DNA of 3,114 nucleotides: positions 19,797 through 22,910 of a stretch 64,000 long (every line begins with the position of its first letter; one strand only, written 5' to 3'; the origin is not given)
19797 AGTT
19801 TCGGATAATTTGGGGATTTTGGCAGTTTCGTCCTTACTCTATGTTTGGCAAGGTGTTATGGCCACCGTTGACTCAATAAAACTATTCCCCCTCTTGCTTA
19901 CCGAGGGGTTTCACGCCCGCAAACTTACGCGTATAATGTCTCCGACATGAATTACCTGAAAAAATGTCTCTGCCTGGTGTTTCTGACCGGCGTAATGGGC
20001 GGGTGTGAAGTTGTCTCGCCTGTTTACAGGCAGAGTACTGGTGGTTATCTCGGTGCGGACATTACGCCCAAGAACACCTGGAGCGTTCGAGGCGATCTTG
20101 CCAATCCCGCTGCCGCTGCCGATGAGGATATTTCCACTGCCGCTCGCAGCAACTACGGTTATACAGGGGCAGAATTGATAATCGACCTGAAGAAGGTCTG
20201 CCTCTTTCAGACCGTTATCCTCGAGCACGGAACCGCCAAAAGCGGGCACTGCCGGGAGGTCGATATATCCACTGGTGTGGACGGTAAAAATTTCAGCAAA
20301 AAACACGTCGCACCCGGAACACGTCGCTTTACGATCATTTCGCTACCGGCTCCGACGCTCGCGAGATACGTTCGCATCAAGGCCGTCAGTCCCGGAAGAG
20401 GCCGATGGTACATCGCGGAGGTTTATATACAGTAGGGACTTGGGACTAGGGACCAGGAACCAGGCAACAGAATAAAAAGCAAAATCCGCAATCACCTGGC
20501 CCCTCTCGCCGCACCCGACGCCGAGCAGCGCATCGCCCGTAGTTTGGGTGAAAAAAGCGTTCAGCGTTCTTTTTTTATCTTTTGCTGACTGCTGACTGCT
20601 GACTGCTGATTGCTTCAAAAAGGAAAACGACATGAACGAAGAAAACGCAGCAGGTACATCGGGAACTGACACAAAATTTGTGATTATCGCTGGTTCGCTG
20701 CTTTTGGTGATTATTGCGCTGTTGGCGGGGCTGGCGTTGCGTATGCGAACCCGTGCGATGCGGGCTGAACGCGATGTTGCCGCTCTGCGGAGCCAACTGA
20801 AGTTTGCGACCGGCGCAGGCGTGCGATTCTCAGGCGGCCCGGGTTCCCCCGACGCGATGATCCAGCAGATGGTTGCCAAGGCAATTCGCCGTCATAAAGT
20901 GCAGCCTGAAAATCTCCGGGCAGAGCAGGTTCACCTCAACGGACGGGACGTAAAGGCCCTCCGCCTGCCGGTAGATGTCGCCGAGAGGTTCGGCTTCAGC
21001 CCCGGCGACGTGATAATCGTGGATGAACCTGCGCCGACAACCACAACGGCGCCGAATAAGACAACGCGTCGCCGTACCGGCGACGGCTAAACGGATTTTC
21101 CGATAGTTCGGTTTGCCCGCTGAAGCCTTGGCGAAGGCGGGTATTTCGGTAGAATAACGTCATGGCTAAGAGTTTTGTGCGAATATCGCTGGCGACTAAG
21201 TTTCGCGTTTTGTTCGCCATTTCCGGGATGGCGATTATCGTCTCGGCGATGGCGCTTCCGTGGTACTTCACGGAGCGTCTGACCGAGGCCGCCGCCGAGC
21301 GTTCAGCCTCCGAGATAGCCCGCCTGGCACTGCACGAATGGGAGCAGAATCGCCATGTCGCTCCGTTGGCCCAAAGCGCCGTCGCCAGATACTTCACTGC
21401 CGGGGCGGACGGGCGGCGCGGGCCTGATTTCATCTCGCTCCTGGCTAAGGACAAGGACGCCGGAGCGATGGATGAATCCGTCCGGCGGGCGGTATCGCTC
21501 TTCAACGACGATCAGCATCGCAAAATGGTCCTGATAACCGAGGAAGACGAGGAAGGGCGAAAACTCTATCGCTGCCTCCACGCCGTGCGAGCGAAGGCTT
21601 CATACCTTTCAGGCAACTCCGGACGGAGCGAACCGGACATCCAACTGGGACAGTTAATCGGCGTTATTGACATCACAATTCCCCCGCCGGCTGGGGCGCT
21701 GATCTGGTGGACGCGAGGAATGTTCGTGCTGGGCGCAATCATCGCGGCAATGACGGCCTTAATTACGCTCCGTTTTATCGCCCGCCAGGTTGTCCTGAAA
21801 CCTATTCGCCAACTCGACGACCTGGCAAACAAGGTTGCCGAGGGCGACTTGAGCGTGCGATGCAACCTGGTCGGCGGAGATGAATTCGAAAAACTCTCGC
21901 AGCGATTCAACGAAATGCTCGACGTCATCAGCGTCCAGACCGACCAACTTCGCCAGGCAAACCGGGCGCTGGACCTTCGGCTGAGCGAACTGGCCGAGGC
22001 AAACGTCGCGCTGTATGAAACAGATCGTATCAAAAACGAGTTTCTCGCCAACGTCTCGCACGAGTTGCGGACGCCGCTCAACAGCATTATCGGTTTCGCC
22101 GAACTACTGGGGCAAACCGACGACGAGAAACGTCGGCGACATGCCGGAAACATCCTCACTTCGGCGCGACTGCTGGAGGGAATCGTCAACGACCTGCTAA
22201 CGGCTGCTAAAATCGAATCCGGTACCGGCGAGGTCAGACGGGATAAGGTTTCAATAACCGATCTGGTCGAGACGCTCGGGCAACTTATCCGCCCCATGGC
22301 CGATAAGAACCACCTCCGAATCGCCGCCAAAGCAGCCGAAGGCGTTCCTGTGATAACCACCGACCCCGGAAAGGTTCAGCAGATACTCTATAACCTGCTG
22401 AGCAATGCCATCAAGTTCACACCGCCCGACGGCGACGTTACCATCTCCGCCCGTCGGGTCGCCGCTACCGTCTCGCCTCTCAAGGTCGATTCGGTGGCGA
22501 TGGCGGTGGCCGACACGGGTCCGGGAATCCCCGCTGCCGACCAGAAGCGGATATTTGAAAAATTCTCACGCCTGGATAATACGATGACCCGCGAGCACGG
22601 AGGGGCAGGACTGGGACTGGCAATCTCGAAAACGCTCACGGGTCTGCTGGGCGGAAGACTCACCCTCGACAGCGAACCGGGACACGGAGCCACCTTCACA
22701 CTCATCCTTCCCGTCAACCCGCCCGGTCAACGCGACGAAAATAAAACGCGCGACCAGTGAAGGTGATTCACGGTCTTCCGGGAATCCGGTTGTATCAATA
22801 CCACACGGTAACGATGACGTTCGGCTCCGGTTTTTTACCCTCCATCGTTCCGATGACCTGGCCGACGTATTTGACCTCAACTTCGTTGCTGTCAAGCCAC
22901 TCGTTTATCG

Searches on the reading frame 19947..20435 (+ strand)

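Call 85: search_protein_families(library=pfam, proteins=[window:19947-20435:+], max_evalue=0.0001)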
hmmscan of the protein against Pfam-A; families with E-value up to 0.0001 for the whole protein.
window:19947-20435:+ (162 aa): 1 family
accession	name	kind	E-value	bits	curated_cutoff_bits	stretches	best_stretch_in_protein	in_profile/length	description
PF00754.31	F5_F8_type_C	-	2.4e-09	37.8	28.2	1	51-154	12-121/127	F5/8 type C domain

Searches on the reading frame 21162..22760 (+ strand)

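Call 85: search_protein_families(library=pfam, proteins=[window:21162-22760:+], max_evalue=0.0001)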
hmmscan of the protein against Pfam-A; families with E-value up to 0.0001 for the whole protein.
window:21162-22760:+ (532 aa): 3 families
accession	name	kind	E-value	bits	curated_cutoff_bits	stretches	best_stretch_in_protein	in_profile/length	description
PF02518.31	HATPase_c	-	4.2e-29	101.6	26.4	1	401-519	2-110/111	Histidine kinase-, DNA gyrase B-, and HSP90-like ATPase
PF00512.31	HisKA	-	9.7e-21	74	26.9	1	291-354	2-66/66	His Kinase A (phospho-acceptor) domain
PF00672.30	HAMP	-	2.1e-09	38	25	1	211-254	6-49/53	HAMP domain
